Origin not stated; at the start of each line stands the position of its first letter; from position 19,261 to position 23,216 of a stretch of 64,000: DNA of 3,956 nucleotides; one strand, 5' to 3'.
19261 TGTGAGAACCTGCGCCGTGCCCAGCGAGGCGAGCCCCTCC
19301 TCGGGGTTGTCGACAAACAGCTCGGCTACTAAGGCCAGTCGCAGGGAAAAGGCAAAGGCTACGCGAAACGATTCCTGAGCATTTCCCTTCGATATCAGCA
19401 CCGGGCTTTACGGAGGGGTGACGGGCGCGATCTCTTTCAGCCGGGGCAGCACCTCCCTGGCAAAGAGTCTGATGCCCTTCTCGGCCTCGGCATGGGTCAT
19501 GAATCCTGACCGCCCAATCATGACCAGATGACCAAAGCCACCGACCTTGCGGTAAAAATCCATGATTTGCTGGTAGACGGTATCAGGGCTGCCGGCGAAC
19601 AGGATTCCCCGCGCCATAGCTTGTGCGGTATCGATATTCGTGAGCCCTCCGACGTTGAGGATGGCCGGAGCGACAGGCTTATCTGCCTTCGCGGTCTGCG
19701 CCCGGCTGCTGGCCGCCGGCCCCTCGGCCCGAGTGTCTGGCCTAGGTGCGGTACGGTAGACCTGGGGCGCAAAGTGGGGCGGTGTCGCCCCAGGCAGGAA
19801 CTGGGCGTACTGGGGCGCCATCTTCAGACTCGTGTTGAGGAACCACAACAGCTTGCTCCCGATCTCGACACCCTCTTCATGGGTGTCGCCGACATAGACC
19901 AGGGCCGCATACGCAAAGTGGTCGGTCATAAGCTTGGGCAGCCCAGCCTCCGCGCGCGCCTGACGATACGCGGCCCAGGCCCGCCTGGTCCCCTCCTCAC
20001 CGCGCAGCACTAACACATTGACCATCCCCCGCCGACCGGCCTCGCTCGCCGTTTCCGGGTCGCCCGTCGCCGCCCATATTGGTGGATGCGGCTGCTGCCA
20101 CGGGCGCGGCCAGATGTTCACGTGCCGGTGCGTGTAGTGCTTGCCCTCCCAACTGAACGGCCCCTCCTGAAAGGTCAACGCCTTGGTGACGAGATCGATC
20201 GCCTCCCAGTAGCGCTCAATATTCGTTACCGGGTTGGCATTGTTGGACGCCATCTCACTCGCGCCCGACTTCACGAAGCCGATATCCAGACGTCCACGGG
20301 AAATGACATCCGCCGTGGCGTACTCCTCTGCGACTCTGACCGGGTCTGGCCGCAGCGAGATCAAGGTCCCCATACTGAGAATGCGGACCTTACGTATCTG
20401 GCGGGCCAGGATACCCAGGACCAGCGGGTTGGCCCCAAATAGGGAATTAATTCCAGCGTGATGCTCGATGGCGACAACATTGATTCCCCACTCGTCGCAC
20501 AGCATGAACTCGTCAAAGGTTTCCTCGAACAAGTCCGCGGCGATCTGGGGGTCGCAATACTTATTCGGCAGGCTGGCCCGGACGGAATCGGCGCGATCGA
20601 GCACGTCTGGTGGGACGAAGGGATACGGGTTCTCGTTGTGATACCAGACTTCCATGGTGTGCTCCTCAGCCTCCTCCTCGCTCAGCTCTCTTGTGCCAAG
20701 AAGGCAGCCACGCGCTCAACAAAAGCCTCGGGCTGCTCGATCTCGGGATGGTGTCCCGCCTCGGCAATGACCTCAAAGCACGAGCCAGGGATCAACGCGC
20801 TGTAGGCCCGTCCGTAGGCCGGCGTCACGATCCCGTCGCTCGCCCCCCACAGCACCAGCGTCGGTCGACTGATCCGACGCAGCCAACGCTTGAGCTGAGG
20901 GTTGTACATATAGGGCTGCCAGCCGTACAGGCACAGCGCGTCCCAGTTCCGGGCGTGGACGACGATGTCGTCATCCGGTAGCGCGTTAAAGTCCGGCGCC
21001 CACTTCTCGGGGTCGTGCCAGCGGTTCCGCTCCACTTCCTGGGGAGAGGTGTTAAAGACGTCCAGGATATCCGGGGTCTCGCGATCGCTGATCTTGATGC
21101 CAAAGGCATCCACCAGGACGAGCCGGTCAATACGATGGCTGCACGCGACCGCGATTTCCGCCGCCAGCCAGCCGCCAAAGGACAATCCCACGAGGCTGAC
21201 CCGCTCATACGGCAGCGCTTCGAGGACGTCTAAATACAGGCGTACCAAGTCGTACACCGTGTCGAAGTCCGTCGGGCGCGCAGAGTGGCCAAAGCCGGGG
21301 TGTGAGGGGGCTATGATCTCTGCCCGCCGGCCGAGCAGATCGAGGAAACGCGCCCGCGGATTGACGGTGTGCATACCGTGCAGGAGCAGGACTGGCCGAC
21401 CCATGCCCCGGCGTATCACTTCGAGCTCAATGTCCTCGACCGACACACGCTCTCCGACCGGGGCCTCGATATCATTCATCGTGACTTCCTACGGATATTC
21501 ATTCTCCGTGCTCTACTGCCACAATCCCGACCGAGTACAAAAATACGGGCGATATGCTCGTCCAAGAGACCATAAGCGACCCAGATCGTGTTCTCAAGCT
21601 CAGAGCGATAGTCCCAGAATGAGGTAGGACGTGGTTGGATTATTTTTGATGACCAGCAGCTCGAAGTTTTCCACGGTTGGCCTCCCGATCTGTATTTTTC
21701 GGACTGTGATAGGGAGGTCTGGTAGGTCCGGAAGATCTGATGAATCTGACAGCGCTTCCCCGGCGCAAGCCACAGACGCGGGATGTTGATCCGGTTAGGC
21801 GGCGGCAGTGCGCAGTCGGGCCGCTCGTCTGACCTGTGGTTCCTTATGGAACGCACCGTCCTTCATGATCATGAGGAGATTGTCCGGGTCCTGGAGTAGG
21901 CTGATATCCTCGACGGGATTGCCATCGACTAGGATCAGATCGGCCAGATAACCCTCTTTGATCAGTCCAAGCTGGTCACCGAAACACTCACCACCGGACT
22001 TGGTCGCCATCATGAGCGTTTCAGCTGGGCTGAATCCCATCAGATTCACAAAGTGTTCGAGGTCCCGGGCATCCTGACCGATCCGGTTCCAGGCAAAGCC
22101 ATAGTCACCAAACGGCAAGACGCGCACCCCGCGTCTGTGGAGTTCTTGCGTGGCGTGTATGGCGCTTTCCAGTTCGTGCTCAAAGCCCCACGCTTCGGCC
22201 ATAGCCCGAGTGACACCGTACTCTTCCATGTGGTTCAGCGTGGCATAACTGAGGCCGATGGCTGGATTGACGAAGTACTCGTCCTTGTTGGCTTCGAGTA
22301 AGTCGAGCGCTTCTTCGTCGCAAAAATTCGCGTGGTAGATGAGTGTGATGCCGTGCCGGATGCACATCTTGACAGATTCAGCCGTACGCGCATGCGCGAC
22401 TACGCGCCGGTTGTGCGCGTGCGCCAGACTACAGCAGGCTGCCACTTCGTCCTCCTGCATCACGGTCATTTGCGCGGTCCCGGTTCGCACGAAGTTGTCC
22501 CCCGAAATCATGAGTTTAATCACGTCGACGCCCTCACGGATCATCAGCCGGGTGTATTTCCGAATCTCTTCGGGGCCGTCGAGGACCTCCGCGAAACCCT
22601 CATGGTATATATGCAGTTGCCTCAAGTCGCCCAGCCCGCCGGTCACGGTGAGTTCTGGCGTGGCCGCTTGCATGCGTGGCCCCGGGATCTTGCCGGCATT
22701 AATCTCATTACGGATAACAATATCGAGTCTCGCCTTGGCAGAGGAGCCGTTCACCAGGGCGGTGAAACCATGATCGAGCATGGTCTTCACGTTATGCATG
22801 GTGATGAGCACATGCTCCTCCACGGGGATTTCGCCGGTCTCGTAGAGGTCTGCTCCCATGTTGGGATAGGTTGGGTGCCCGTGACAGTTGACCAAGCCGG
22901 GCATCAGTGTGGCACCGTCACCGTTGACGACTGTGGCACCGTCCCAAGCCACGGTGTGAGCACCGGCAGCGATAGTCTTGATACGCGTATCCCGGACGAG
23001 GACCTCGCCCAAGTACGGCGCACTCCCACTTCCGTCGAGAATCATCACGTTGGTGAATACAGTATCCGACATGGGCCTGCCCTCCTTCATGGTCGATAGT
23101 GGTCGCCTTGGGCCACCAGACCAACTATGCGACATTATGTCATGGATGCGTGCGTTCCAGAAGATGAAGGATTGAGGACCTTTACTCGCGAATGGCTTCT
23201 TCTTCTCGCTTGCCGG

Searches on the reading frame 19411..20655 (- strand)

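Call 55: search_protein_families(library=pfam, proteins=[window:19411-20655:-], max_evalue=0.001)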
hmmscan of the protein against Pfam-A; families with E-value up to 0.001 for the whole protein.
window:19411-20655:- (415 aa): 1 family
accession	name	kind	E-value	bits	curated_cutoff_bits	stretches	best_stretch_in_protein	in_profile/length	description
PF00296.26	Bac_luciferase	-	8.8e-34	117.7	27.9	1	54-372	33-311/314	Luciferase-like monooxygenase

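Call 69: search_protein_families(library=ncbifam, proteins=[window:19411-20655:-], max_evalue=0.00001)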
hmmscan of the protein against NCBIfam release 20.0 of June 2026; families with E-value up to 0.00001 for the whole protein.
window:19411-20655:- (415 aa): 13 families
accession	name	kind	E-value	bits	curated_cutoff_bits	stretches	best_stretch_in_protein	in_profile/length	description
TIGR03858.1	LLM_2I7G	subfamily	2.5e-25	89.2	462.25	1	39-264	21-246/337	Atu2307/SP_0267 family LLM class monooxygenase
TIGR03619.1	F420_Rv2161c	subfamily_domain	3.1e-18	66.3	166.9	1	76-248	45-216/247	TIGR03619 family F420-dependent LLM class oxidoreductase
TIGR04020.1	seco_metab_LLM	subfamily_domain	8e-16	58.1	244.45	1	65-280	42-257/341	MupA/Atu3671 family FMN-dependent luciferase-like monooxygenase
TIGR03560.1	F420_Rv1855c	subfamily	6.4e-15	55.6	231.4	1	79-199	55-177/227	TIGR03560 family F420-dependent LLM class oxidoreductase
TIGR04036.1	LLM_CE1758_fam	subfamily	1e-14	54.1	479.1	1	53-258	37-244/355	CE1758 family FMN-dependent luciferase-like monooxygenase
TIGR03558.1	oxido_grp_1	subfamily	6.2e-10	38.8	166.95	1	63-269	40-238/325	MsnO8 family LLM class oxidoreductase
TIGR04021.1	LLM_DMSO2_sfnG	equivalog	6.2e-08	32.4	382.95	1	100-265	85-248/350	dimethylsulfone monooxygenase SfnG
TIGR04027.1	LLM_KPN_01858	hypoth_equivalog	9.7e-08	31.3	412.9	1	75-211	50-179/326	putative FMN-dependent luciferase-like monooxygenase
TIGR03571.1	lucif_BA3436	subfamily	2.9e-07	30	303.9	1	79-235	72-226/304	TIGR03571 family LLM class oxidoreductase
TIGR03557.1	F420_G6P_family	subfamily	4.8e-07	29.2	210.4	1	79-210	52-182/316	TIGR03557 family F420-dependent LLM class oxidoreductase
NF052255.1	luciferase_Beta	exception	6.5e-07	28.7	500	1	59-214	40-193/325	luciferase subunit beta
TIGR03565.1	alk_sulf_monoox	equivalog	9.6e-07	28.2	518.2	1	98-220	72-196/346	FMNH2-dependent alkanesulfonate monooxygenase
NF001939.1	PRK00719.1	subfamily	3.2e-06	26.2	510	1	98-206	72-183/373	alkanesulfonate monooxygenase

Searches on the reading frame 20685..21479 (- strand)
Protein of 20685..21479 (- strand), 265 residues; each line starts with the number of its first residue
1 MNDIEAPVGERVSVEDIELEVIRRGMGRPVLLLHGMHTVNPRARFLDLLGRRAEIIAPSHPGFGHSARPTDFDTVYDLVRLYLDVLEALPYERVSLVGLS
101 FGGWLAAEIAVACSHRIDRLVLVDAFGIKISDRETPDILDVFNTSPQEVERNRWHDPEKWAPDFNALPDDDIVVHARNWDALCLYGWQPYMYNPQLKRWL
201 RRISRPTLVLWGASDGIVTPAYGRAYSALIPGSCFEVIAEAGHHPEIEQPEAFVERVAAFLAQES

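Call 55: search_protein_families(library=pfam, proteins=[window:20685-21479:-], max_evalue=0.001)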
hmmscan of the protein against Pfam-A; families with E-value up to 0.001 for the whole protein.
window:20685-21479:- (265 aa): 3 families
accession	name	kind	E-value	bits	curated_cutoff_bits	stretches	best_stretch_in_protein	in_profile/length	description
PF00561.26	Abhydrolase_1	-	2.8e-23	83.3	25.8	2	29-132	2-114/245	alpha/beta hydrolase fold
PF12697.13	Abhydrolase_6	-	6e-22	79.8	26.3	1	30-255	1-216/217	Alpha/beta hydrolase family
PF12146.15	Hydrolase_4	-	1.5e-07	31.4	27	1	30-244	7-233/239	Serine aminopeptidase, S33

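Call 69: search_protein_families(library=ncbifam, proteins=[window:20685-21479:-], max_evalue=0.00001)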
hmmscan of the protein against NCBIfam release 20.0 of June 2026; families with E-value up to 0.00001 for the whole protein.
window:20685-21479:- (265 aa): 24 families
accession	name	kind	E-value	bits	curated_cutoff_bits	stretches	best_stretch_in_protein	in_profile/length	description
NF051488.1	bifunc_PcaDC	exception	2.2e-22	79.7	390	1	46-263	32-252/375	bifunctional 3-oxoadipate enol-lactonase/4-carboxymuconolactone decarboxylase PcaDC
TIGR02427.1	protocat_pcaD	equivalog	3.8e-22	78.9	255.85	2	196-261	185-250/251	3-oxoadipate enol-lactonase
NF011457.0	PRK14875.1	equivalog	3.8e-22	78.8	307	2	6-128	109-234/372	acetoin dehydrogenase dihydrolipoyllysine-residue acetyltransferase subunit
NF051487.1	bifunc_PcaCD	exception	8.5e-16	58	430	2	197-262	347-412/413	bifunctional 4-carboxymuconolactone decarboxylase/3-oxoadipate enol-lactonase PcaCD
NF050089.1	i_nPHAscl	equivalog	2.7e-15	56.2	300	1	24-129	15-121/288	intracellular short-chain-length polyhydroxyalkanoate depolymerase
NF045632.1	hydroxlase_HsaD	equivalog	1e-14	54.1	400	1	26-130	33-142/290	4,5:9,10-diseco-3-hydroxy-5,9,17-trioxoandrosta-1(10),2-diene-4-oate hydrolase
TIGR03695.1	menH_SHCHC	equivalog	2e-14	53.7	208.55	1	28-128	3-108/252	2-succinyl-6-hydroxy-2,4-cyclohexadiene-1-carboxylate synthase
TIGR01738.1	bioH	equivalog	2.1e-13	50.5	206.95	1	195-260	179-244/245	pimeloyl-ACP methyl ester esterase BioH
NF002938.0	PRK03592.1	equivalog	6.2e-13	48.7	241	1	10-126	13-130/298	haloalkane dehalogenase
TIGR02240.1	PHA_depoly_arom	equivalog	9.5e-13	48.1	250.6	1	42-264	41-266/276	poly(3-hydroxyalkanoate) depolymerase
NF052614.1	AB_fold_OlsI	equivalog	3e-12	46.6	385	1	80-263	79-257/272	ornithine lipid biosynthesis O-acyltransferase OlsI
TIGR01250.1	pro_imino_pep_2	subfamily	9.9e-11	41.7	167.65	0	198-261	225-287/288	proline iminopeptidase-family hydrolase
NF002043.0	PRK00870.1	subfamily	1.4e-10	41.1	265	1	27-263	46-300/302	haloalkane dehalogenase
NF007954.0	PRK10673.1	equivalog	9.2e-09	34.9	399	0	29-143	18-132/255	esterase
TIGR03611.1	RutD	equivalog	1.1e-08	34.8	238.5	0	46-126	33-114/258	pyrimidine utilization protein D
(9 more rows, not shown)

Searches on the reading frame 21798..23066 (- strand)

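Call 3: search_protein_families(library=pfam, proteins=[window:21798-23066:-], max_evalue=1)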
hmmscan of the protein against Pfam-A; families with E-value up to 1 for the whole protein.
window:21798-23066:- (423 aa): 4 families
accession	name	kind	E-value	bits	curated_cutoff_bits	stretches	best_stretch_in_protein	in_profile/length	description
PF01979.26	Amidohydro_1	-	1.2e-25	90.9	25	1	53-404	1-342/345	Amidohydrolase family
PF07969.17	Amidohydro_3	-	1.6e-05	25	29.7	1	347-385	409-449/472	Amidohydrolase family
PF13860.13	FlgD_ig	-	0.052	14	27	1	23-45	36-58/79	FlgD Ig-like domain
PF11321.13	DUF3123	-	0.24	11.7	27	1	21-48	3-29/62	Protein of unknown function (DUF3123)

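Call 69: search_protein_families(library=ncbifam, proteins=[window:21798-23066:-], max_evalue=0.00001)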
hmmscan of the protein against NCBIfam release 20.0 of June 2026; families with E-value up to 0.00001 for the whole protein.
window:21798-23066:- (423 aa): 8 families
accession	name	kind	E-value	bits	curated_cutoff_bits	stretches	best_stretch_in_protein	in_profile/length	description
NF051886.1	XaaProDiPepCaul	equivalog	3.1e-56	191.1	500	1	21-408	20-398/398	Xaa-Pro dipeptidase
NF004701.0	PRK06038.1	equivalog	1.2e-10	40.7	609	0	5-65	9-66/432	N-ethylammeline chlorohydrolase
TIGR01224.1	hutI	equivalog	7.3e-08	31.6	298.15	0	22-68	6-52/377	imidazolonepropionase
NF006055.0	PRK08203.1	equivalog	4.9e-07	28.7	532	0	15-64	22-70/455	8-oxoguanine deaminase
NF006558.0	PRK09059.1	equivalog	1.6e-06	27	645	0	2-63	5-67/430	dihydroorotase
NF006056.0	PRK08204.1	subfamily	3.1e-06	26.2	391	0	10-64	15-66/449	hypothetical protein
NF005540.0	PRK07203.1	equivalog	5.3e-06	25.3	444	0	360-387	357-384/444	putative aminohydrolase SsnA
NF005557.0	PRK07228.1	equivalog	9.3e-06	24.6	522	0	348-385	340-379/445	5'-deoxyadenosine deaminase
